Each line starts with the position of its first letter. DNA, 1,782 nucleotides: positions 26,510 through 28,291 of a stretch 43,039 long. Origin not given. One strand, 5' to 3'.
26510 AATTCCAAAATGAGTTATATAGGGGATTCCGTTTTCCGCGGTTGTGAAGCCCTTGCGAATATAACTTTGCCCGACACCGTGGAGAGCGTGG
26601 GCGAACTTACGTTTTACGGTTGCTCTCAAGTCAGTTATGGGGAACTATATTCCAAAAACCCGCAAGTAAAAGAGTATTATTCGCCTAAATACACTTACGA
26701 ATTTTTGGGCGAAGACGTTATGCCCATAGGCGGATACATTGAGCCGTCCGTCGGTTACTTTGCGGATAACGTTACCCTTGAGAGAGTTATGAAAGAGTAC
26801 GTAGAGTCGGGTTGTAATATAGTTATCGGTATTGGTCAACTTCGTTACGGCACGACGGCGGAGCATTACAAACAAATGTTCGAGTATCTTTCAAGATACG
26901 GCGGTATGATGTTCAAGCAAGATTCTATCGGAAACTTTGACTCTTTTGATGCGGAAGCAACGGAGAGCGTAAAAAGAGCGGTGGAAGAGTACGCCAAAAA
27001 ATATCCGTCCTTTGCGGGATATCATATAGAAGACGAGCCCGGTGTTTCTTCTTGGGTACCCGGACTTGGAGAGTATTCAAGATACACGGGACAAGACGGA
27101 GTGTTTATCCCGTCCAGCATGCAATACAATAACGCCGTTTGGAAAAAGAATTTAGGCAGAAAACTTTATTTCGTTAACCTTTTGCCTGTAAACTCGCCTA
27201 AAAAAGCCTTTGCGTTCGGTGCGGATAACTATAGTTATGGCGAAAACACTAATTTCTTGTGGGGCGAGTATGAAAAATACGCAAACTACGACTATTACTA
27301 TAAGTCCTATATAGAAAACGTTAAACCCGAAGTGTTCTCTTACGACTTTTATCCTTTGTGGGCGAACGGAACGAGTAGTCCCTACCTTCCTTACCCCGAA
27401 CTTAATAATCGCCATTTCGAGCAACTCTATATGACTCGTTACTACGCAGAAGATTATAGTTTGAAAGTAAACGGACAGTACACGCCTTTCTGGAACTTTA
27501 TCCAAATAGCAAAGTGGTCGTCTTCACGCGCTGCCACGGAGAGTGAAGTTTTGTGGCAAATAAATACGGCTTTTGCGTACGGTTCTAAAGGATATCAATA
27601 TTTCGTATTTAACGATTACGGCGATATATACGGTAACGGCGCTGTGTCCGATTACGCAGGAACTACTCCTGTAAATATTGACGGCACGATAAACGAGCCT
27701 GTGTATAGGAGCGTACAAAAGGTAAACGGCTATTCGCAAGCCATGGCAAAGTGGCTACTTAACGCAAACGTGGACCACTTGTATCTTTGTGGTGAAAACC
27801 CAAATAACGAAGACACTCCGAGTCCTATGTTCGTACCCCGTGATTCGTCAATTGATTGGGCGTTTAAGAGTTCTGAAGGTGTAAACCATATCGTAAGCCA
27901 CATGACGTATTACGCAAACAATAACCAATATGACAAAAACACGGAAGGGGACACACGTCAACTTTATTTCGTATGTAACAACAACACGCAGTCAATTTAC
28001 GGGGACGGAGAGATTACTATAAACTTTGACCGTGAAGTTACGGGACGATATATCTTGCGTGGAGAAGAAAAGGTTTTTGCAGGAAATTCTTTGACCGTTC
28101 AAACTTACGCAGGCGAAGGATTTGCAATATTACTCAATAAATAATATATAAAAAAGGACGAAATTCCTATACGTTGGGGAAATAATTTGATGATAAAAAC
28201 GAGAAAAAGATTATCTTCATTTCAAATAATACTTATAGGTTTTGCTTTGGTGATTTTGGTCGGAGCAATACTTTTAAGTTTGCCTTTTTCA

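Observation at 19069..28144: Candidate undescribed cell-surface module: tail-anchored acidic helical-repeat protein plus two paralogous multi-domain lipoproteins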

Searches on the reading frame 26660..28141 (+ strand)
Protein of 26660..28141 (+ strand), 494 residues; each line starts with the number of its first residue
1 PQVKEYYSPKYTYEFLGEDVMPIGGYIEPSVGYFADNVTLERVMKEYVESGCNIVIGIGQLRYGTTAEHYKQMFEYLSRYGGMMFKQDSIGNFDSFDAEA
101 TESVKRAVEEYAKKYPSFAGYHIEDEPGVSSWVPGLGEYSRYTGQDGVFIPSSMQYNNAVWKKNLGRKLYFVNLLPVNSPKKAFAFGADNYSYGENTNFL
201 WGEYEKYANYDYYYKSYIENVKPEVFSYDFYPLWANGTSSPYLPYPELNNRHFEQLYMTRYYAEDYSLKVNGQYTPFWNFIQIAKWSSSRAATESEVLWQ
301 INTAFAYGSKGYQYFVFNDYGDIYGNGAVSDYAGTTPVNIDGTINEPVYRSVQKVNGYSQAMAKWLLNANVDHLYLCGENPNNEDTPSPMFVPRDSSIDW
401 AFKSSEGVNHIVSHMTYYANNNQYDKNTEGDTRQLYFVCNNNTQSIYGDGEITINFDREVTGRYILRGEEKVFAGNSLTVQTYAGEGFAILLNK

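Call 6: search_solved_structures(query=window:26660-28141:+, max_evalue=10, show_alignments=2)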
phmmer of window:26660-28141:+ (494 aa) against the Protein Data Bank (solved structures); distinct sequences matched with E-value up to 10: 0.

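Call 9: find_homologous_proteins(query=window:26660-28141:+, max_evalue=0.001)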
Query window:26660-28141:+ (494 aa): 29 proteins with E <= 0.001 among 2775 candidates.
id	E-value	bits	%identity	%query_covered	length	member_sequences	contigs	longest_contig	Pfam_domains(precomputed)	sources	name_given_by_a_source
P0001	0.0e+0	1145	100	100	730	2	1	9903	PF13306.13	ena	-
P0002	1.2e-214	732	66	99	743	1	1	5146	PF13306.13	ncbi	-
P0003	1.1e-166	574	53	100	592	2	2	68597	PF13306.13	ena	-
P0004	2.0e-159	550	51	99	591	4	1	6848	PF13306.13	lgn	-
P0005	4.1e-156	539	51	99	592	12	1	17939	PF13306.13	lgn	-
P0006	2.4e-149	517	50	99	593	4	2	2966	PF13306.13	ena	-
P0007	2.9e-146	507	50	99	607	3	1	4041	PF13306.13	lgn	-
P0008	6.7e-143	495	49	99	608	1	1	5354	PF13306.13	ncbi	-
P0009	2.6e-127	444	53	79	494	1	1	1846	PF13306.13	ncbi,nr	ncbi:MAG: leucine-rich repeat domain-containing protein, partial [Clostridia bacterium]|nr:leucine-r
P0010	1.4e-117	412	46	99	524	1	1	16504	-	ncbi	-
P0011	1.7e-115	405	47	99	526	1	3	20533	-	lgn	-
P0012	2.7e-111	391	44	99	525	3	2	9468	-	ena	-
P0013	5.7e-108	380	44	99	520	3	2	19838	-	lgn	-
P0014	1.6e-92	329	56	58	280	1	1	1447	-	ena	-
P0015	9.0e-87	310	56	55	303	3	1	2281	-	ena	-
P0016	1.4e-78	283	38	99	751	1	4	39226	PF13306.13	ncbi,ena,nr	ncbi:MAG: leucine-rich repeat domain-containing protein [Clostridia bacterium]|nr:leucine-rich repea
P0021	2.0e-68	250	36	99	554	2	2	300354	-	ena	-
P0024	7.8e-61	225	35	99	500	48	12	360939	-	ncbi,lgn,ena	-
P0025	1.9e-19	88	26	99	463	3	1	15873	-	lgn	-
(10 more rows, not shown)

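Call 20: find_encoding_contigs(protein=P0003, flank=10000, max_places=2)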
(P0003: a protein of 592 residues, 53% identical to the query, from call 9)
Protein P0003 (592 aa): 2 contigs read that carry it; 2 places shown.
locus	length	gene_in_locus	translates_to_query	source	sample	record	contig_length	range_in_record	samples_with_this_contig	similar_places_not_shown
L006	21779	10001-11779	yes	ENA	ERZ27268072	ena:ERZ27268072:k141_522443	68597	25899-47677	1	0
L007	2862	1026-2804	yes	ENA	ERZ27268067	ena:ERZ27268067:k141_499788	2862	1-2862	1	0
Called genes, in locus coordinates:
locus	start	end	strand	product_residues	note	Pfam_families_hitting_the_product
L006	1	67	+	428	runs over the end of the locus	PF13378:MR_MLE_C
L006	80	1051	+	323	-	PF01408:GFO_IDH_MocA, PF22725:GFO_IDH_MocA_C3, PF02894:GFO_IDH_MocA_C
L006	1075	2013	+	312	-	PF00795:CN_hydrolase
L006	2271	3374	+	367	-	PF00583:Acetyltransf_1 (weak), PF14542:Acetyltransf_CG (faint), PF08445:FR47 (faint), PF00583:Acetyltransf_1, PF13508:Acetyltransf_7, PF13673:Acetyltransf_10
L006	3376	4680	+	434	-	PF13676:TIR_2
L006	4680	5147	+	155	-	-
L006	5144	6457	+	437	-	PF01546:Peptidase_M20, PF07687:M20_dimer (weak)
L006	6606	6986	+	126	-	PF01475:FUR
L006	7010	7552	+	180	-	PF21349:RUBY_RBDX, PF02915:Rubrerythrin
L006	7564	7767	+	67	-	PF04324:Fer2_BFD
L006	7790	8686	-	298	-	PF03079:ARD (weak), PF12833:HTH_18, PF00165:HTH_AraC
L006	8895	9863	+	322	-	PF01120:Alpha_L_fucos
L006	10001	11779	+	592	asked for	PF13306:LRR_5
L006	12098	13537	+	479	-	PF01842:ACT (faint), PF00753:Lactamase_B (weak)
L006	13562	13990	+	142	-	PF01575:MaoC_dehydratas, PF13452:FAS1_DH_region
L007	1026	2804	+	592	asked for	PF13306:LRR_5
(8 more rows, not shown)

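Call 21: find_encoding_contigs(protein=P0016, flank=10000, max_places=2)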
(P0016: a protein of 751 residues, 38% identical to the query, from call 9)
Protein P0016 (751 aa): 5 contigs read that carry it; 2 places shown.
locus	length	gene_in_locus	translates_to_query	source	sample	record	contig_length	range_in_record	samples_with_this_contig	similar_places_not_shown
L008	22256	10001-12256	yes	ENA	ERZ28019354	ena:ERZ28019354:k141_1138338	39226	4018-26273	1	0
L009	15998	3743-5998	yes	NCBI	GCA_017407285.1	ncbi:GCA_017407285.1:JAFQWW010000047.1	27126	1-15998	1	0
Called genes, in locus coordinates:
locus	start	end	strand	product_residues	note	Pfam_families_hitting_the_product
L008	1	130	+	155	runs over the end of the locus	-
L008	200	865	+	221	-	PF01551:Peptidase_M23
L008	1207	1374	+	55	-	-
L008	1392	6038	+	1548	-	PF09479:Flg_new, PF02368:Big_2, PF26918:Ig_Eae (weak), PF13306:LRR_5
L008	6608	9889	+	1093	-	PF22359:Big-like (faint), PF21461:HL_N-beta (faint), PF02368:Big_2, PF26182:Ig_NUP210_5th, PF13306:LRR_5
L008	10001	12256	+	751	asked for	PF13306:LRR_5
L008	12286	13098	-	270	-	PF02311:AraC_binding (weak), PF07883:Cupin_2, PF00165:HTH_AraC (weak), PF12833:HTH_18, PF00165:HTH_AraC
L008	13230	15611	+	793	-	PF01074:Glyco_hydro_38N, PF09261:Alpha-mann_mid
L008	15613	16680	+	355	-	-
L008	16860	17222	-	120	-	PF00903:Glyoxalase, PF12681:Glyoxalase_2, PF22677:Ble-like_N (weak)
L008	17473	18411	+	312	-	PF00480:ROK, PF01869:BcrAD_BadFG (faint)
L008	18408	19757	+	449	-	PF01938:TRAM, PF05958:tRNA_U5-meth_tr, PF02475:TRM5-TYW2_MTfase (weak), PF09445:Methyltransf_15 (weak)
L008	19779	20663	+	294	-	PF02588:YitT_membrane, PF10035:DUF2179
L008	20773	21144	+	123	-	-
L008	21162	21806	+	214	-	-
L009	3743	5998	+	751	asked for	PF13306:LRR_5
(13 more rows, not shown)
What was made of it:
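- On Operon or conserved gene module (g1+g2+g3): The g2-g3-type pair is itself conserved as a tandem pair (call 21).
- The lipoprotein pair is conserved as a pair next to AraC-GH38-...-ROK-TRAM (call 21). AraC with a GH29 fucosidase (call 20) and AraC with GH38 (call 21).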

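Call 22: predict_structure(alignment_id=A1)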
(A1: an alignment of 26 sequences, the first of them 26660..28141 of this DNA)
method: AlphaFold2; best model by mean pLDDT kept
length: 494 residues; sequences in the alignment: 26
mean_pLDDT: 90.8   pTM: 0.93
mean pLDDT of the five models: 90.8, 90.0, 90.0, 89.6, 88.8
residues with pLDDT >= 90: 357; 70-90: 106; 50-70: 24; < 50: 7
segments of 3 or more residues with pLDDT < 50: 90-95
pLDDT, mean of each block of 10 residues (from residue 1): 81 93 93 94 98 87 85 97 82 49 76 93 91 88 65 82 84 94 91 85 94 97 94 78 89 96 96 95 90 97 98 93 81 91 96 98 98 97 94 94 98 98 95 98 92 98 98 98 98 95
secondary structure, 60 per line:
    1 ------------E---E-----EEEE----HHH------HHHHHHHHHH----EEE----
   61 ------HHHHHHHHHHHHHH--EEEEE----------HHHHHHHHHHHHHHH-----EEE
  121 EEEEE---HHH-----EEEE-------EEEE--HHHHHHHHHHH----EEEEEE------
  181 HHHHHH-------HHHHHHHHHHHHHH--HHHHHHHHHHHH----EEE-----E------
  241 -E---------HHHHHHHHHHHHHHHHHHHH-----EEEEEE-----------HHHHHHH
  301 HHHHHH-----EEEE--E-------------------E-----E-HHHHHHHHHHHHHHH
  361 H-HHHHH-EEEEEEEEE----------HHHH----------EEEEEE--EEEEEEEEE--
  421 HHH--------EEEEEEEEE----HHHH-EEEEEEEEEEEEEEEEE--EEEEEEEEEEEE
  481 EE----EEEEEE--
elements in order: E23-26 H40-49 E54-56 H67-80 E83-87 H98-112 E118-125 E137-140 E148-151 H154-164 E169-174 H181-186 H194-207 H210-221 E226-228 H252-271 E277-282 H294-306 E312-315 H346-361 H363-367 E369-377 H388-391 E402-407 E410-418 E432-440 H445-448 E450-466 E469-482 E487-492
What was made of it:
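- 26660..28141 (+): C-terminal catalytic-type domain of g3: a (beta/alpha)8 barrel (domain residues about 20-370) plus a beta-sandwich (about 370-494). Signature residues are Asp361-Glu362 (nt 27032-27037, end of strand 4), Asn409, Asp465/Tyr467 and Gln518 (nt 27503-27505, end of strand 7). AF2 pLDDT 90.8, pTM 0.93 (call 22).
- On Clan GH-A / GH42-like glycoside hydrolase domain (g2, g3 C-terminus): The AF2 model has pLDDT 90.8 and pTM 0.93, with eight alternating strand-helix units (call 22).
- The AF2 model has pLDDT 90.8 (call 22).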

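Call 23: find_encoding_contigs(protein=P0024, flank=8000, max_places=3)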
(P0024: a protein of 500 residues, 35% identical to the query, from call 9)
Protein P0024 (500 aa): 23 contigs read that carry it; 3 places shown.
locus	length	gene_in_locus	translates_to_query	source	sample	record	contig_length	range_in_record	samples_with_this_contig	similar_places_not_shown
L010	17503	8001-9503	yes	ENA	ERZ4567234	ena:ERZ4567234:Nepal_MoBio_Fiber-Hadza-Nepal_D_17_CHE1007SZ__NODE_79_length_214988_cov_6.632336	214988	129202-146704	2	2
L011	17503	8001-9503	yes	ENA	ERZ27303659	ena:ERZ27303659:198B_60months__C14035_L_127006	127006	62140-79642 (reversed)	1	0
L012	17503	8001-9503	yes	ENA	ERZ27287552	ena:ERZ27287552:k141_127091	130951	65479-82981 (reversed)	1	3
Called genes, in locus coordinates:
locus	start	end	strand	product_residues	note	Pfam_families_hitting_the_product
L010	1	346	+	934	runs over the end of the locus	PF17132:Glyco_hydro_106 (faint)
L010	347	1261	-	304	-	PF12833:HTH_18, PF00165:HTH_AraC (weak)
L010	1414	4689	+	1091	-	-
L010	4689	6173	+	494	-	PF01547:SBP_bac_1, PF13416:SBP_bac_8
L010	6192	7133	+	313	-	PF00528:BPD_transp_1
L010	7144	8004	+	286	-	PF00528:BPD_transp_1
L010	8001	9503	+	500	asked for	-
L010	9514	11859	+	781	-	PF18998:Flg_new_2 (weak)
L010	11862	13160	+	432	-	-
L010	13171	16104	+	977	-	PF09479:Flg_new (faint), PF18998:Flg_new_2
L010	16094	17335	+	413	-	PF00753:Lactamase_B (weak)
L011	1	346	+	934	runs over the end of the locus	PF17132:Glyco_hydro_106 (faint)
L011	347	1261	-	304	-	PF12833:HTH_18, PF00165:HTH_AraC (weak)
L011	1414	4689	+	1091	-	-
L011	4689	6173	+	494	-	PF01547:SBP_bac_1, PF13416:SBP_bac_8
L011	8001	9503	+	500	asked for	-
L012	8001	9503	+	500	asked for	-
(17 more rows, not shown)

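Call 24: find_encoding_contigs(protein=P0021, flank=8000, max_places=2)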
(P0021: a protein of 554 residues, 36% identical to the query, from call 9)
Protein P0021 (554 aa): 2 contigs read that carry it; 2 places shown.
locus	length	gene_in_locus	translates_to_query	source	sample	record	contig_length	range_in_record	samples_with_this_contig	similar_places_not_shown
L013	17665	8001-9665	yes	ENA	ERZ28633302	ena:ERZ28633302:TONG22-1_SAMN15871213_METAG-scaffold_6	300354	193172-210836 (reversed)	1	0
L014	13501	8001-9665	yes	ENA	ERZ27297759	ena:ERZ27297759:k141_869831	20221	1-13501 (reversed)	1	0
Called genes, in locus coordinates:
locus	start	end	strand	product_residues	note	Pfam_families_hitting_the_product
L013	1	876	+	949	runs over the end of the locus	PF17132:Glyco_hydro_106 (faint)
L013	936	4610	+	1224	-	PF18998:Flg_new_2 (weak)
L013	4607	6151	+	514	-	-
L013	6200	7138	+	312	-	-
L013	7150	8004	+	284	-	PF00528:BPD_transp_1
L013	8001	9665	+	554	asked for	-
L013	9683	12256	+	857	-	PF09479:Flg_new (faint), PF18998:Flg_new_2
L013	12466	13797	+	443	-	-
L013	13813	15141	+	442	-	-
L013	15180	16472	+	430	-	-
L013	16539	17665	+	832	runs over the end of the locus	PF18998:Flg_new_2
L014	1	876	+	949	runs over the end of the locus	PF17132:Glyco_hydro_106 (faint)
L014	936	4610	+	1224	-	PF18998:Flg_new_2 (weak)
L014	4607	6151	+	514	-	-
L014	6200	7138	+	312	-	-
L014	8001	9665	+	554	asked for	-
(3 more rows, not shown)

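Call 27: fold_search(model_id=the predicted structure, library=pdb)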
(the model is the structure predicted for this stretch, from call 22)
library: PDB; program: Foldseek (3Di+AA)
matches with E <= 10: 1306; with E <= 0.001: 318
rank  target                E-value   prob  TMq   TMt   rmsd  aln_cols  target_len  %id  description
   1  9g17_A                8.0e-11  1.00  0.46  0.53   8.4       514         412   10  Structure of PslG with a covalently- bound pentasaccharide (released 2025-03-05)
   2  5bx9                  9.5e-11  1.00  0.47  0.53   8.4       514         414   10  Structure of PslG from Pseudomonas aeruginosa (released 2015-10-07)
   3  4zn2_A                1.3e-10  1.00  0.46  0.53   8.4       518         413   11  Glycosyl hydrolase from Pseudomonas aeruginosa (released 2016-01-06)
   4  6t7g_FFF              1.6e-09  1.00  0.42  0.33   9.6       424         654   12  Bacteroides salyersiae GH164 beta-mannosidase in complex with mannoimidazole (released 2019-12-25)
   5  6t7g_AAA              1.7e-09  1.00  0.42  0.32   9.6       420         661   12  Bacteroides salyersiae GH164 beta-mannosidase in complex with mannoimidazole (released 2019-12-25)
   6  7oms_FFF              2.8e-09  1.00  0.42  0.32  10.0       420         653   12  Bs164 in complex with mannocyclophellitol aziridine (released 2022-02-02)
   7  6t7g_CCC              3.1e-09  1.00  0.42  0.33   9.6       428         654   11  Bacteroides salyersiae GH164 beta-mannosidase in complex with mannoimidazole (released 2019-12-25)
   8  6t7g_DDD              3.1e-09  1.00  0.42  0.33   9.7       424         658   12  Bacteroides salyersiae GH164 beta-mannosidase in complex with mannoimidazole (released 2019-12-25)
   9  6t75_EEE              3.3e-09  1.00  0.40  0.32  10.2       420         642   13  Bacteroides salyersiae GH164 beta-mannosidase 2-deoxy-2-fluoro-beta-D-mannosyl enzyme intermediate (released 2020-01-01)
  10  7omi_FFF              4.0e-09  1.00  0.42  0.33   9.4       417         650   11  Bs164 in complex with mannocyclophellitol epoxide (released 2022-02-02)
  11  7omi_AAA              4.0e-09  1.00  0.42  0.32   9.5       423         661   12  Bs164 in complex with mannocyclophellitol epoxide (released 2022-02-02)
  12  6t6g_DDD              4.0e-09  1.00  0.42  0.32   9.7       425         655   12  Bacteroides salyersiae GH164 beta-mannosidase in complex with noeuromycin (released 2020-01-01)
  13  7omi_DDD              4.2e-09  1.00  0.43  0.34   9.3       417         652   10  Bs164 in complex with mannocyclophellitol epoxide (released 2022-02-02)
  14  6t7g_BBB              4.2e-09  1.00  0.42  0.33   9.6       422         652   12  Bacteroides salyersiae GH164 beta-mannosidase in complex with mannoimidazole (released 2019-12-25)
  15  7omi_BBB              4.5e-09  1.00  0.43  0.33   9.6       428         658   11  Bs164 in complex with mannocyclophellitol epoxide (released 2022-02-02)
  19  5e9a_B                5.7e-09  1.00  0.49  0.37  13.9       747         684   10  Crystal structure analysis of the cold-adamped beta-galactosidase from Rahnella sp. R3 (released 2016-10-26)
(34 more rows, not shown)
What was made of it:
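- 26660..28141 (+): Foldseek matches PslG, GH164 and GH42 at E 1e-8 to 1e-11 (call 27).
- On Clan GH-A / GH42-like glycoside hydrolase domain (g2, g3 C-terminus): Foldseek gives 318 PDB hits at E<=1e-3, topped by GH39, GH164, GH42, GH2, GH29 and GH5 barrels (call 27).
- Closest known: PslG. Same: Both have a barrel plus a C-terminal beta-sandwich, and both act outside the cytoplasm while tethered to the membrane (call 27).
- Foldseek gives 318 PDB hits at E<=1e-3, topped by GH39 PslG, GH164, GH42, GH2, GH29 and GH5 (call 27). The best structural match is PslG, a GH39 barrel plus beta-sandwich that trims Psl exopolysaccharide (call 27). GH164, GH42, GH29 and GH5 score almost as well (call 27).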

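Call 30: search_solved_structures(query=A1, max_evalue=10, show_alignments=2)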
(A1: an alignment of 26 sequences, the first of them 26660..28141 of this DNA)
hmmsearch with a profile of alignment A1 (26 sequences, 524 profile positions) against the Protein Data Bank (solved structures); distinct sequences matched with E-value up to 10: 2.
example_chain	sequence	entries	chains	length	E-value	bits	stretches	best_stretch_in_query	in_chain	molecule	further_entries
4zv6_B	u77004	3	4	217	0.17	13.8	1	107-177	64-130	Octarellin V.1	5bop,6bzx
7tgh_BL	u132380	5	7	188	0.48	12.3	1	260-286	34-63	NDUB10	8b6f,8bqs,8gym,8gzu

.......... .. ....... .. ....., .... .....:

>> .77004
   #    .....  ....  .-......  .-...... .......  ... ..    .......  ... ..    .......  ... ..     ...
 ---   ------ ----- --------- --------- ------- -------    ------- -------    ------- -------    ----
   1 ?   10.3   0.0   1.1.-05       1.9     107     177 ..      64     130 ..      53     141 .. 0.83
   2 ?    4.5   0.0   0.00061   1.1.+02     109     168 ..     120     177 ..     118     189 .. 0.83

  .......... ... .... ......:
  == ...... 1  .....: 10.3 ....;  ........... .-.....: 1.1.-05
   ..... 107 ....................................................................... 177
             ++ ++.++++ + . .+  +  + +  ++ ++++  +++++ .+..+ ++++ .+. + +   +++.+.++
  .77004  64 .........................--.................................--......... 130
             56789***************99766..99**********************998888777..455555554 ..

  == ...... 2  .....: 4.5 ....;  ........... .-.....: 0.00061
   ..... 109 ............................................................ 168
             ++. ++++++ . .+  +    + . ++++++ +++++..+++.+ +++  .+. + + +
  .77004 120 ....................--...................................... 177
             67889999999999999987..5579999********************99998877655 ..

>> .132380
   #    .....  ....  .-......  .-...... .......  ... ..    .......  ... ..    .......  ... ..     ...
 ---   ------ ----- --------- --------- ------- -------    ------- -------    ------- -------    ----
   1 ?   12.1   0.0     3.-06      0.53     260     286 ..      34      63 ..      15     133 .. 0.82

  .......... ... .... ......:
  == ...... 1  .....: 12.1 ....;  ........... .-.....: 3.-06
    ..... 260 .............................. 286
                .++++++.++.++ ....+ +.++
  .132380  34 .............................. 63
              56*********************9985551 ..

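Call 31: search_protein_families(library=pfam, alignment_id=A1, max_evalue=1)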
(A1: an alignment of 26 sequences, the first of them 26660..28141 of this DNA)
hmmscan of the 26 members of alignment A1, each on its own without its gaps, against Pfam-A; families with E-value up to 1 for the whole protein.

A. member 1, window:26660-28141:+ (494 aa): 0 families

B. families by the number of members that match (of 26 scanned): 19 families
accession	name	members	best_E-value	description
PF13306.12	LRR_5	8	2.5e-16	BspA type Leucine rich repeat region (6 copies)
PF17436.7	DUF5415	7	0.018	Family of unknown function (DUF5415)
PF02449.21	Glyco_hydro_42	3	0.00024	Beta-galactosidase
PF13855.12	LRR_8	3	0.00029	Leucine rich repeat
PF18565.7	Glyco_hydro2_C5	2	0.015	Glycoside hydrolase family 2 C-terminal domain 5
PF09441.15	Abp2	2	0.05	ARS binding protein 2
PF04990.17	RNA_pol_Rpb1_7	2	0.1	RNA polymerase Rpb1, domain 7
PF09479.16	Flg_new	1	8.3e-06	Listeria-Bacteroides repeat domain (List_Bact_rpt)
PF17212.9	Tube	1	0.019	Tail tubular protein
PF11312.14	Methyltransf_34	1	0.025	Putative SAM-dependent methyltransferase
PF10394.15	Hat1_N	1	0.074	Histone acetyl transferase HAT1 N-terminus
PF11997.14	DUF3492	1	0.082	Domain of unknown function (DUF3492)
PF01113.26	DapB_N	1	0.12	Dihydrodipicolinate reductase, N-terminus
PF17189.10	Glyco_hydro_30C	1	0.16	Glycosyl hydrolase family 30 beta sandwich domain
PF12369.13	GnHR_trans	1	0.19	Gonadotropin hormone receptor transmembrane region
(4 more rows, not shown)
